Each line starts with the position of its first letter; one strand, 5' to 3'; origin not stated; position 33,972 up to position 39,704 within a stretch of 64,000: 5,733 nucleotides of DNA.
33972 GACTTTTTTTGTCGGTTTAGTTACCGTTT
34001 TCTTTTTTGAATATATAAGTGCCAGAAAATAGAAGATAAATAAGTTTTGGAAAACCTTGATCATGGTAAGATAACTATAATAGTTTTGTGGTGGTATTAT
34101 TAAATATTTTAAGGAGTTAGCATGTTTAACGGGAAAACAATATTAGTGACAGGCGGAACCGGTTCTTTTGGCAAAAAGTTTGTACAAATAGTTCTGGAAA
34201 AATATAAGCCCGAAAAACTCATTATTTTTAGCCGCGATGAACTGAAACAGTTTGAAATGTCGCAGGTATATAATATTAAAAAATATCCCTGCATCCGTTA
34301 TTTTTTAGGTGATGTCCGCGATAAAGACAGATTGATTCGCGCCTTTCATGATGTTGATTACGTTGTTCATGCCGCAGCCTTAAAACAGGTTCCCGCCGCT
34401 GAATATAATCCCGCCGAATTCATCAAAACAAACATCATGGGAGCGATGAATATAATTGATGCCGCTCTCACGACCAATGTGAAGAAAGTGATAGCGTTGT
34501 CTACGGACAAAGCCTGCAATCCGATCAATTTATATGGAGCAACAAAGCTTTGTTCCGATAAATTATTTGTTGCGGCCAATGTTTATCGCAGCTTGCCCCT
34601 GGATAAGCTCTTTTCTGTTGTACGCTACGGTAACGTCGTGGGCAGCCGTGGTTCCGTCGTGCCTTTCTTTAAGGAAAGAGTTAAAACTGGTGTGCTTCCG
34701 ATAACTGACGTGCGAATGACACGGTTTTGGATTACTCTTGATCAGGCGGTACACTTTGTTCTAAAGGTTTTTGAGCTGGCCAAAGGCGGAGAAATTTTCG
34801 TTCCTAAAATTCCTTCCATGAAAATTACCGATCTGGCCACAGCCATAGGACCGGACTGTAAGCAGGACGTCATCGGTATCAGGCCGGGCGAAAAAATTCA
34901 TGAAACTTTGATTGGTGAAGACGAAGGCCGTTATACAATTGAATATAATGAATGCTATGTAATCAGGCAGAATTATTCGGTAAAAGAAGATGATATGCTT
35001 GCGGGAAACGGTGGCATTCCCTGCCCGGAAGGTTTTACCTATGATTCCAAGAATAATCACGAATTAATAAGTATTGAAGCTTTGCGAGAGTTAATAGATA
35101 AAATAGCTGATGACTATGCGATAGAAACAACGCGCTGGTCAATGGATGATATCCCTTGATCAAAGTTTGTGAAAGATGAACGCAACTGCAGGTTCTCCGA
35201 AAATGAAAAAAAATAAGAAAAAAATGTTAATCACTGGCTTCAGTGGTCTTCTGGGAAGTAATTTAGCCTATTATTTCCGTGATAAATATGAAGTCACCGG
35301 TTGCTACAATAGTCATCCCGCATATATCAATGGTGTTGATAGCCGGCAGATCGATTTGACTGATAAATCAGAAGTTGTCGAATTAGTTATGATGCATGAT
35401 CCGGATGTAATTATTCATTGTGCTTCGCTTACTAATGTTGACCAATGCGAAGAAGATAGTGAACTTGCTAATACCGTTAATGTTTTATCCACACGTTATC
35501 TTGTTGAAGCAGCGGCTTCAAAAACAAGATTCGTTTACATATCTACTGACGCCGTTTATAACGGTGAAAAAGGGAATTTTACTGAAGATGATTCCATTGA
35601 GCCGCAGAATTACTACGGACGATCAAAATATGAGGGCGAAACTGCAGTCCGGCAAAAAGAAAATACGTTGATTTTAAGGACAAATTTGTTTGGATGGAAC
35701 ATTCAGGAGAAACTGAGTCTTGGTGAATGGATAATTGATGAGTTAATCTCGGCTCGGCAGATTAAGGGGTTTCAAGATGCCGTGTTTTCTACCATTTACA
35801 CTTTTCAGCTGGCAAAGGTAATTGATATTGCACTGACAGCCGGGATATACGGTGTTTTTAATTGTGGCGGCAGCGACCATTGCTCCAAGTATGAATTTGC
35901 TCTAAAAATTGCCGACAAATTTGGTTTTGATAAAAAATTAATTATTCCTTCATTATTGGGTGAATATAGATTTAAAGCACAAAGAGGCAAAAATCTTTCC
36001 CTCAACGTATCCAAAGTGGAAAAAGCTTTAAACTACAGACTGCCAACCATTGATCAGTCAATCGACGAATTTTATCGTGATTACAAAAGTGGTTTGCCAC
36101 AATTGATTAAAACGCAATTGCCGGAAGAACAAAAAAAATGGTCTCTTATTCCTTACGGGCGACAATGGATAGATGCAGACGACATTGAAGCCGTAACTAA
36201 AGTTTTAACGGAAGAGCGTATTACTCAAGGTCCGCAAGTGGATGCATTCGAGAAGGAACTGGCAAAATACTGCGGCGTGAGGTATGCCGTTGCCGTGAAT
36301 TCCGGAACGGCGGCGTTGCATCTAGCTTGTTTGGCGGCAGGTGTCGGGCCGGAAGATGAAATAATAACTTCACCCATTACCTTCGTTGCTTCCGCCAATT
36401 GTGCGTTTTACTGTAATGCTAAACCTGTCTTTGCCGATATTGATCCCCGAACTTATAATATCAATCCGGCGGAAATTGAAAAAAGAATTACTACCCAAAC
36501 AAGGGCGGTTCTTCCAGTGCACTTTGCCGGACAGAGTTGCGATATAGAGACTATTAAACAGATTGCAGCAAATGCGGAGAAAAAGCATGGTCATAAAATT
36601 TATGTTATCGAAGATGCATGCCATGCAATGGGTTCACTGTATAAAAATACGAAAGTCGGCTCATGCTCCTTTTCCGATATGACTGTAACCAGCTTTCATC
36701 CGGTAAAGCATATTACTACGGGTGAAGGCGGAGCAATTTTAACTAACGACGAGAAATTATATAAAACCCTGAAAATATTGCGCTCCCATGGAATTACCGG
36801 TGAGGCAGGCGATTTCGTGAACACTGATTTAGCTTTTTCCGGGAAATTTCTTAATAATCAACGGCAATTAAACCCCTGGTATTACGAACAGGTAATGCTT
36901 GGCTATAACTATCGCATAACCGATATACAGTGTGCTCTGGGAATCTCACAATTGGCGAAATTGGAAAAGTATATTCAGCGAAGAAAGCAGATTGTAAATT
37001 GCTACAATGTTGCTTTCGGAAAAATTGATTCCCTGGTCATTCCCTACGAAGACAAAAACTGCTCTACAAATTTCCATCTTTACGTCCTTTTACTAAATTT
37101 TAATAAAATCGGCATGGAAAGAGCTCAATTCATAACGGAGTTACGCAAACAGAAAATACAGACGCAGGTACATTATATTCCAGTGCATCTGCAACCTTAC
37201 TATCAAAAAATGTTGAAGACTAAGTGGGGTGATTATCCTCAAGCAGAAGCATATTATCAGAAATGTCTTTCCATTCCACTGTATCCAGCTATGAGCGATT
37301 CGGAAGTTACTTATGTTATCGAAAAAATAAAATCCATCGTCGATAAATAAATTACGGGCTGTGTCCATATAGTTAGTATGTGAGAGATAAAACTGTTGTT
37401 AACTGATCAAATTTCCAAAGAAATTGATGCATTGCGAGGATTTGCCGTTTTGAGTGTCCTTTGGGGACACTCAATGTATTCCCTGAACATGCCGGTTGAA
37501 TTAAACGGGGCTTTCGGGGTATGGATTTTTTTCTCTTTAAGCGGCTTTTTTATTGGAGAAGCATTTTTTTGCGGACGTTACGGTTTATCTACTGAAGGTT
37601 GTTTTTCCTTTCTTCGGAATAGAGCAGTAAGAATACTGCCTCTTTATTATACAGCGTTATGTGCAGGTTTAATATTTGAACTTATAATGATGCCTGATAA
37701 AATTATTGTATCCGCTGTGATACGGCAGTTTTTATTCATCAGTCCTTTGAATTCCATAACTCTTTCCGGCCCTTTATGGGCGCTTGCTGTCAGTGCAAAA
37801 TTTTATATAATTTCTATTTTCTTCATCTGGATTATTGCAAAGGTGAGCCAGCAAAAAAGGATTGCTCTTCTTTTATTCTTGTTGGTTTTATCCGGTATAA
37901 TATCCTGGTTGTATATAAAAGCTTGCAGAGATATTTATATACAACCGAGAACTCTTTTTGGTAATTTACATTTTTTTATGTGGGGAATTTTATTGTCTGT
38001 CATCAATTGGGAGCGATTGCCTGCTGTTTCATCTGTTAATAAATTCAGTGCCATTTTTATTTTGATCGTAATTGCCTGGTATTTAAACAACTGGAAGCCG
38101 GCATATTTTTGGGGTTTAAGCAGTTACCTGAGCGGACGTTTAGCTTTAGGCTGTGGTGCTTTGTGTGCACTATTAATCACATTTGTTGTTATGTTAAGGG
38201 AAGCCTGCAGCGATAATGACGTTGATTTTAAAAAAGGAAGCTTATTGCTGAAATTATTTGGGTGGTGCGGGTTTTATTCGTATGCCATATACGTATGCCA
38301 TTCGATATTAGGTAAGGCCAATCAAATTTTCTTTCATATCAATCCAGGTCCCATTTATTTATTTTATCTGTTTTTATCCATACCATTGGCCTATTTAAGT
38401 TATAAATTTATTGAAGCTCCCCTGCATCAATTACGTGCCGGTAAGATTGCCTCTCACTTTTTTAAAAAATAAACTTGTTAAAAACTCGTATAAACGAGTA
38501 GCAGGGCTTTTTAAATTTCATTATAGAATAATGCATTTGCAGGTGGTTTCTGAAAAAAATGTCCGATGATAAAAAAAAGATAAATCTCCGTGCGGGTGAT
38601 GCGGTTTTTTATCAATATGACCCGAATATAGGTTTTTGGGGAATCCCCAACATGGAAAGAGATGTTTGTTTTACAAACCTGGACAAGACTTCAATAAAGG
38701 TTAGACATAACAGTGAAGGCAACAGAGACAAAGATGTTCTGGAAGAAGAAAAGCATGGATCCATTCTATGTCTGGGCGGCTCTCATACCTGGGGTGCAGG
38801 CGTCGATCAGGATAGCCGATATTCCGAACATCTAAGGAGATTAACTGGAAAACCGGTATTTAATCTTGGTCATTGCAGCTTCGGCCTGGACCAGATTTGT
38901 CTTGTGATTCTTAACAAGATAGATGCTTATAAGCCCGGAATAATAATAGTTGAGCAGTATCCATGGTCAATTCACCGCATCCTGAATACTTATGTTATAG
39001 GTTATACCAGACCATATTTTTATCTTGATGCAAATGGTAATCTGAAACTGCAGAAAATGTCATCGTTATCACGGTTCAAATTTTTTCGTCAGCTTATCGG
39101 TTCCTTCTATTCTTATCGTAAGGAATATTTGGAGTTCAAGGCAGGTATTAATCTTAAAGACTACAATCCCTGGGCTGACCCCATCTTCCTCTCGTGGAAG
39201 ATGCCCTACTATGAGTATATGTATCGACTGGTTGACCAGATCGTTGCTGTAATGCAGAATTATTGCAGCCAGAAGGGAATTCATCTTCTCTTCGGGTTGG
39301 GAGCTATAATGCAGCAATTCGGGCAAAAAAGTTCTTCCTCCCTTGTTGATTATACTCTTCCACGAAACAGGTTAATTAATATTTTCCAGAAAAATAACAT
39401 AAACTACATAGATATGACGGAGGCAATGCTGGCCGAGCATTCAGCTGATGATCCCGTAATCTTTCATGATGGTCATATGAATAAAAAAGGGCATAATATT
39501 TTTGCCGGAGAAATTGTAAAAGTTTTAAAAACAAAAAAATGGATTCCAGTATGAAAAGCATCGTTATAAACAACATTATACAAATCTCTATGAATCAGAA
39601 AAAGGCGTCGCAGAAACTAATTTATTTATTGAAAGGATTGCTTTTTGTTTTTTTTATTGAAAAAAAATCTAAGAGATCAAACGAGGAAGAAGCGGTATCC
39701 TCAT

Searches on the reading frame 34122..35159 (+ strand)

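Call 6: search_protein_families(library=pfam, proteins=[window:34122-35159:+], max_evalue=0.0001)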
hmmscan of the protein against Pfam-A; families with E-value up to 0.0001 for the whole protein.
window:34122-35159:+ (345 aa): 9 families
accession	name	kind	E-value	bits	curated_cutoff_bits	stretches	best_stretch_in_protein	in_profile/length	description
PF02719.21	Polysacc_synt_2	-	6.7e-100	334.5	20.2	1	7-282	1-292/293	Polysaccharide biosynthesis protein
PF01370.27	Epimerase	-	2.6e-23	83.1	20.9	1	7-224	1-235/240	NAD dependent epimerase/dehydratase family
PF16363.11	GDP_Man_Dehyd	-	2.1e-16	60.7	27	1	8-129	1-130/332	GDP-mannose 4,6 dehydratase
PF01073.25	3Beta_HSD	-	1.2e-14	54.4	22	1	8-134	1-122/280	3-beta hydroxysteroid dehydrogenase/isomerase family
PF04321.23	RmlD_sub_bind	-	6.4e-09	35.7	27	1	6-143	2-130/287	RmlD substrate binding domain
PF13460.12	NAD_binding_10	-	1.7e-07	31.8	27.2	1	11-132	1-102/184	NAD(P)H-binding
PF05368.20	NmrA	-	1.9e-06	28.1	27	1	5-124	3-103/298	NmrA-like family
PF07993.18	NAD_binding_4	-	2.6e-06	27.2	20.1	0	9-134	1-142/258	Male sterility protein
PF08659.16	KR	-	1.7e-05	25.2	22.6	1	6-88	2-93/180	KR domain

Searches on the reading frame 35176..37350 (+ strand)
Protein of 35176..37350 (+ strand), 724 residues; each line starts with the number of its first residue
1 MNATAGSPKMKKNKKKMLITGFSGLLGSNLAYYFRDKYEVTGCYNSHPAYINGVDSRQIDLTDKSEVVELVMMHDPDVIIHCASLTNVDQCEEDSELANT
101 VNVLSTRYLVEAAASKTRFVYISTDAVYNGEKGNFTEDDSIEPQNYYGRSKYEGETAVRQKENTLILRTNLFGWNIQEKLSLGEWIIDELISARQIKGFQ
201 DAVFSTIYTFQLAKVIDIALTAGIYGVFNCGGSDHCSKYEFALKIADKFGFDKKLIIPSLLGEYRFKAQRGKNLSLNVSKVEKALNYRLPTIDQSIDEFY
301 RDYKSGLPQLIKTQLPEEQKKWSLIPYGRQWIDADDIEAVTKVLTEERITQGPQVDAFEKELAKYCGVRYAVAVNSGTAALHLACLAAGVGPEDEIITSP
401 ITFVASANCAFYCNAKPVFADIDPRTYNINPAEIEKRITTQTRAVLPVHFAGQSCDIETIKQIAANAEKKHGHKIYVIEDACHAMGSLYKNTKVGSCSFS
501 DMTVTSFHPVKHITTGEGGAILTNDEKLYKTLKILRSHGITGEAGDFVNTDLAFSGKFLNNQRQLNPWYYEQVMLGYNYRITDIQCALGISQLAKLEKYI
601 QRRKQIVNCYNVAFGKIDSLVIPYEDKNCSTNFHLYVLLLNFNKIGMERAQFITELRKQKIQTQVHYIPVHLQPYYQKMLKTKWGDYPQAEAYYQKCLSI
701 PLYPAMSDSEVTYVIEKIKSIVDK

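Call 6: search_protein_families(library=pfam, proteins=[window:35176-37350:+], max_evalue=0.0001)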
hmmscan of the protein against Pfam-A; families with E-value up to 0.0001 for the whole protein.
window:35176-37350:+ (724 aa): 8 families
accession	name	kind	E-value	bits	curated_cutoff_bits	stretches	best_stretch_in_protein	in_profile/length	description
PF01041.23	DegT_DnrJ_EryC1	-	2.1e-123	412.5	19.8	1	332-718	3-359/360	DegT/DnrJ/EryC1/StrS aminotransferase family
PF04321.23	RmlD_sub_bind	-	5.7e-50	170.4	27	1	16-303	2-285/287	RmlD substrate binding domain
PF01370.27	Epimerase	-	9.9e-26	91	20.9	1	17-160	1-155/240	NAD dependent epimerase/dehydratase family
PF16363.11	GDP_Man_Dehyd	-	5.4e-19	69.3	27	1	18-162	1-168/332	GDP-mannose 4,6 dehydratase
PF07993.18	NAD_binding_4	-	1.2e-08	34.9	20.1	1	73-163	86-193/258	Male sterility protein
PF02719.21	Polysacc_synt_2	-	3.4e-08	33.5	20.2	1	60-127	62-131/293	Polysaccharide biosynthesis protein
PF01053.26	Cys_Met_Meta_PP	-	2.3e-07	30.2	27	1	351-539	50-230/381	Cys/Met metabolism PLP-dependent enzyme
PF00155.27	Aminotran_1_2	-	4.3e-07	29.9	19.7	1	352-483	40-188/361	Aminotransferase class I and II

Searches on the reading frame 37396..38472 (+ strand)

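Call 6: search_protein_families(library=pfam, proteins=[window:37396-38472:+], max_evalue=0.0001)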
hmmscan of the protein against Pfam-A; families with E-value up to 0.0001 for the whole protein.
window:37396-38472:+ (358 aa): 1 family
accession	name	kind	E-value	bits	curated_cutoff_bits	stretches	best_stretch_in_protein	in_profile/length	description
PF01757.29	Acyl_transf_3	-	7.5e-22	78.2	31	1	9-336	3-325/326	Acyltransferase domain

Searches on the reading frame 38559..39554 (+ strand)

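Call 6: search_protein_families(library=pfam, proteins=[window:38559-39554:+], max_evalue=0.0001)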
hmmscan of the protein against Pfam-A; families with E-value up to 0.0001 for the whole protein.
window:38559-39554:+ (331 aa): 0 families

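Call 59: search_protein_families(library=pfam, proteins=[window:38559-39554:+], max_evalue=0.001)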
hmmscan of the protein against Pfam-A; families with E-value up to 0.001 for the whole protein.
window:38559-39554:+ (331 aa): 1 family
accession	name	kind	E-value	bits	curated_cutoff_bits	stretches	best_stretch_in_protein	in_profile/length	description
PF13472.12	Lipase_GDSL_2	-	0.0003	21.8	32.9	0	277-313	140-177/178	GDSL-like Lipase/Acylhydrolase family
